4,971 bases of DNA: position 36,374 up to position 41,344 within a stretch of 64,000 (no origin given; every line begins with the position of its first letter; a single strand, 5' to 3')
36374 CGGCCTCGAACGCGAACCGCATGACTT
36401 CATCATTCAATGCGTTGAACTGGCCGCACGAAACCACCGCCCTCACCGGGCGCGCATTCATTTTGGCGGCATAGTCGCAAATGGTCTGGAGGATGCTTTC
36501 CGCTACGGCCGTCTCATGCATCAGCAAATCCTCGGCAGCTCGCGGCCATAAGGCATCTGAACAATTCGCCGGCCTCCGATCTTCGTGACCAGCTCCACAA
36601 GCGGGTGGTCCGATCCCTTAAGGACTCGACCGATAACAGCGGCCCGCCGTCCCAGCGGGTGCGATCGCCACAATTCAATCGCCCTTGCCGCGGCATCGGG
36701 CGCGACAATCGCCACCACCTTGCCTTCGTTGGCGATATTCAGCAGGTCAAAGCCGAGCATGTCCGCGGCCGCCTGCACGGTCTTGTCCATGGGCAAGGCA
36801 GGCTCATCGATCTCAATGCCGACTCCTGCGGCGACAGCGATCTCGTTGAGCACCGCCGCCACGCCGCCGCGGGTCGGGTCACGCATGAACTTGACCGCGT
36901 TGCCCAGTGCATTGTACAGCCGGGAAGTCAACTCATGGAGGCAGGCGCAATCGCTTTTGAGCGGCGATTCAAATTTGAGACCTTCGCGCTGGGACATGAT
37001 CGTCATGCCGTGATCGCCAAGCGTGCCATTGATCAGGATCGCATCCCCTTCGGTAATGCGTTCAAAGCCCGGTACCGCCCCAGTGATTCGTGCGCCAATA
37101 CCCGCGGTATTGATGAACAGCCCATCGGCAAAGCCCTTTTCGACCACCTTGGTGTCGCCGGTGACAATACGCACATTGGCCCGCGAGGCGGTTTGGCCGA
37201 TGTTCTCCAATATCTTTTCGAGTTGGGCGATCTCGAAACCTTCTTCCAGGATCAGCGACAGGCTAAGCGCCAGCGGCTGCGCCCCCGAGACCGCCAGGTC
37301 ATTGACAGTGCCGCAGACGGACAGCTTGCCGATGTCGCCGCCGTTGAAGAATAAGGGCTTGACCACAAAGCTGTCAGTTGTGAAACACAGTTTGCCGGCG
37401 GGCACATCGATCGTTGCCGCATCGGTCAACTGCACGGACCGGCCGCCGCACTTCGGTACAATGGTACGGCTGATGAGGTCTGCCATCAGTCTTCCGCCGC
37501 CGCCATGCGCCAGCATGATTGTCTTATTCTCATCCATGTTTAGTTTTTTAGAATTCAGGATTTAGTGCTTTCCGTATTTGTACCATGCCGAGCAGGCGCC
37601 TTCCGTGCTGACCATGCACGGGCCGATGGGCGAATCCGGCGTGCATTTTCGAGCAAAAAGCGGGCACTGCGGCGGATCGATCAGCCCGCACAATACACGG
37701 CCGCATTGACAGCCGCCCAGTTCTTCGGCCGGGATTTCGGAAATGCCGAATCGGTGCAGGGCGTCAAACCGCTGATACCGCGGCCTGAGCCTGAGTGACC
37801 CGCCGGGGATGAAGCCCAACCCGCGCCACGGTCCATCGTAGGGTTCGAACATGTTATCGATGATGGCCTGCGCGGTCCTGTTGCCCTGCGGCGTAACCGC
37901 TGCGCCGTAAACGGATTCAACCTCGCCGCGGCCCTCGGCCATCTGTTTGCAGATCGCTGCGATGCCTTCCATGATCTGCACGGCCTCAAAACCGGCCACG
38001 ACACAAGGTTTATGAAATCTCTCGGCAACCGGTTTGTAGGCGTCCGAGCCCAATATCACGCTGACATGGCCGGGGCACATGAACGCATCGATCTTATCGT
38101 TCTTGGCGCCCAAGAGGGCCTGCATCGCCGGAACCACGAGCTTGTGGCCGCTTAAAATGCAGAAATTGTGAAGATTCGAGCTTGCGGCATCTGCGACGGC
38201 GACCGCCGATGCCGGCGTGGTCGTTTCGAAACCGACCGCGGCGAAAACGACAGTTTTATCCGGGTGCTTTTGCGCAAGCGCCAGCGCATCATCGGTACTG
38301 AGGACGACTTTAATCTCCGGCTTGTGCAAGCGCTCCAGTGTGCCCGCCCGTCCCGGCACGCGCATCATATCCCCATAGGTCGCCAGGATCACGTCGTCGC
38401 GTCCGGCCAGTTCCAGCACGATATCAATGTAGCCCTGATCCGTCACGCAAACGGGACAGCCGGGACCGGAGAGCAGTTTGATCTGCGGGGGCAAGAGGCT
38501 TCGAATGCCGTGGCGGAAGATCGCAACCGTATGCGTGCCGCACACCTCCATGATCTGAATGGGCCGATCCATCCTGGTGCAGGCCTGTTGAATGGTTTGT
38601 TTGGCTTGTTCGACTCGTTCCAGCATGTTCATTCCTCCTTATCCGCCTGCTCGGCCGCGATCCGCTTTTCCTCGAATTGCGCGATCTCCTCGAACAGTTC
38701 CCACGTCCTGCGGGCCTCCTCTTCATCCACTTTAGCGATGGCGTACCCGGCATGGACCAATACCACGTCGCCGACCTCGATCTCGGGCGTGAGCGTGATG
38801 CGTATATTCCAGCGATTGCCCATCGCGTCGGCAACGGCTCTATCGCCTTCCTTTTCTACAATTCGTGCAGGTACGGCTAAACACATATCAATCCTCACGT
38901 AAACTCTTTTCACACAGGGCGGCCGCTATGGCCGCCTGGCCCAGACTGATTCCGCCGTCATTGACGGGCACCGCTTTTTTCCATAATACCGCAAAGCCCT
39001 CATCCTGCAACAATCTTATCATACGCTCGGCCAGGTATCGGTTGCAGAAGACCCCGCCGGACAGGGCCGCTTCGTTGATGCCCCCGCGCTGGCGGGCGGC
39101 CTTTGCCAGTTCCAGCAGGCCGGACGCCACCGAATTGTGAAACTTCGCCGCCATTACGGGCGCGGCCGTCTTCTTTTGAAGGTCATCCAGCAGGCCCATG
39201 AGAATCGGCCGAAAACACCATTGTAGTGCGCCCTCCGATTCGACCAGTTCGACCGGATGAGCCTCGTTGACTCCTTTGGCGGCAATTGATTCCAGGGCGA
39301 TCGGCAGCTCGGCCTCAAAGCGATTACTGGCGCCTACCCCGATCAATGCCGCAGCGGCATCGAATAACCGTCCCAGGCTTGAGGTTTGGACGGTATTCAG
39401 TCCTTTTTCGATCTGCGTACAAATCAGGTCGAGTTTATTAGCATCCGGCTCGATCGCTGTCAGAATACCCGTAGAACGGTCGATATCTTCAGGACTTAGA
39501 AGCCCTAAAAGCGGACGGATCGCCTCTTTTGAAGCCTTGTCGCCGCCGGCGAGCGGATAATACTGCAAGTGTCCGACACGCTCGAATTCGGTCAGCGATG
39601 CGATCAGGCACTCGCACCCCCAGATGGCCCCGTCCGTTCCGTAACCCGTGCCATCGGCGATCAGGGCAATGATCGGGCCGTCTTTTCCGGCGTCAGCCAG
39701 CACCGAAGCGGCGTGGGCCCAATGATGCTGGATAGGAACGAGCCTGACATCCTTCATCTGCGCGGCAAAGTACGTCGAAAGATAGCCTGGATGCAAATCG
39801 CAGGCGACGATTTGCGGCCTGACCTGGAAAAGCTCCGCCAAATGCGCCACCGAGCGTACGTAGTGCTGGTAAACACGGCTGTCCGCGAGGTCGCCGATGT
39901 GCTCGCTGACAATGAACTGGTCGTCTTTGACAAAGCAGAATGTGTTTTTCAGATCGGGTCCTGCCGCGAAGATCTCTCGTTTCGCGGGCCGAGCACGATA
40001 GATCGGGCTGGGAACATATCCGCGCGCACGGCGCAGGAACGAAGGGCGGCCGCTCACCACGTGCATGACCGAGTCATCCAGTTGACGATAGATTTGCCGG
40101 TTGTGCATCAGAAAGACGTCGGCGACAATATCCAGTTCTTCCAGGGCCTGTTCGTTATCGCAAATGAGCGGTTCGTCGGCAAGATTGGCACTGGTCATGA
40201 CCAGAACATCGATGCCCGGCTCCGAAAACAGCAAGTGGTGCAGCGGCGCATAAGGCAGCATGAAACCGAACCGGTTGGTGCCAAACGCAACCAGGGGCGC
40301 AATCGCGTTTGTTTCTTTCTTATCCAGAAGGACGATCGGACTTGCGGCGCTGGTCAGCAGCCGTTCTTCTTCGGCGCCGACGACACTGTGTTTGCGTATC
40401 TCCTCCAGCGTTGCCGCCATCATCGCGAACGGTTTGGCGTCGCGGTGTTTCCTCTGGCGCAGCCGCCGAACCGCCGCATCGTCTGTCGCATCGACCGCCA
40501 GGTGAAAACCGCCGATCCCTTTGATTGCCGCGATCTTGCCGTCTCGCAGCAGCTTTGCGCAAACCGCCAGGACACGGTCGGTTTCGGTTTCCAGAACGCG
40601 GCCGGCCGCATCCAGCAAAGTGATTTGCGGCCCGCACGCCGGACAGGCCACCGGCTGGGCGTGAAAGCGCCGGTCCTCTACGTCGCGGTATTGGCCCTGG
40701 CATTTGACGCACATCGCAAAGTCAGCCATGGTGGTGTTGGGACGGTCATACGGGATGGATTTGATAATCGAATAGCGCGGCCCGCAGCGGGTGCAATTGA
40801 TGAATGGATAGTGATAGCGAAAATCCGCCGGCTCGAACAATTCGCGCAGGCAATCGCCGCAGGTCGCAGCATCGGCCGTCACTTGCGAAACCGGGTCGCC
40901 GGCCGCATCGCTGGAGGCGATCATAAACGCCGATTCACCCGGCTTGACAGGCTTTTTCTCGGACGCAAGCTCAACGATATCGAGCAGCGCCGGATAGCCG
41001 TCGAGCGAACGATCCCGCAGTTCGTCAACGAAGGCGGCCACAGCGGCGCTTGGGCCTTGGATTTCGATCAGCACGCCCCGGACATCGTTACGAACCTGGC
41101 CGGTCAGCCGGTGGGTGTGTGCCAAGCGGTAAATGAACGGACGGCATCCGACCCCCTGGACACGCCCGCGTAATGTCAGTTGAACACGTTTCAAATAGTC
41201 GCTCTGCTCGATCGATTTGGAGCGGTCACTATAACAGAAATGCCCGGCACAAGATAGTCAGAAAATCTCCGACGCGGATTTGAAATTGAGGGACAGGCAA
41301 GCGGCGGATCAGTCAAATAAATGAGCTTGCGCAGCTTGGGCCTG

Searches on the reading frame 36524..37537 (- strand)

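Call 20: search_protein_families(library=pfam, proteins=[window:36524-37537:-], max_evalue=0.001)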
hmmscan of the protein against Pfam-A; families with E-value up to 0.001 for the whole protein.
window:36524-37537:- (338 aa): 2 families
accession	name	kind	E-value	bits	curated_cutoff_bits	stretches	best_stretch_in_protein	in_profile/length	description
PF02769.27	AIRS_C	-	2.3e-26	93.3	23.1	1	163-309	2-149/156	AIR synthase related protein, C-terminal domain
PF00586.29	AIRS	-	2.1e-22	80.1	24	1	39-148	3-110/112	AIR synthase related protein, N-terminal domain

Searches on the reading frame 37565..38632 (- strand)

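Call 20: search_protein_families(library=pfam, proteins=[window:37565-38632:-], max_evalue=0.001)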
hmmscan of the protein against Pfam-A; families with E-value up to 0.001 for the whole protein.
window:37565-38632:- (356 aa): 1 family
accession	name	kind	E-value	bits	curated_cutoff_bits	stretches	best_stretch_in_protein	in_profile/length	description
PF01924.21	HypD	-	2.8e-139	464.6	25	1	7-354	3-351/351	Hydrogenase formation hypA family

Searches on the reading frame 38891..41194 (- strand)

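Call 20: search_protein_families(library=pfam, proteins=[window:38891-41194:-], max_evalue=0.001)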
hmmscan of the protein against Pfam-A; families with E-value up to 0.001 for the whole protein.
window:38891-41194:- (768 aa): 6 families
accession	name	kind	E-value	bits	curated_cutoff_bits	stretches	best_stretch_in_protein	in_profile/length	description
PF22521.2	HypF_C_2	-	3.2e-71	240.4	27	1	511-753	2-241/241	Carbamoyltransferase, Kae1-like Domain, second subdomain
PF01300.24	Sua5_yciO_yrdC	-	1.8e-42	145.2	25.1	1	215-390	2-178/178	Telomere recombination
PF17788.7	HypF_C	-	5.6e-33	114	23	1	405-501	3-99/99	HypF Kae1-like domain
PF07503.17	zf-HYPF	-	3.2e-30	104.1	23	2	111-144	1-34/34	HypF finger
PF00708.24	Acylphosphatase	-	3.4e-15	56.5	22.5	1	5-62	2-60/85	Acylphosphatase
PF00814.31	TsaD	-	1.1e-05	25.7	24.8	0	605-733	135-244/264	tRNA N6-adenosine threonylcarbamoyltransferase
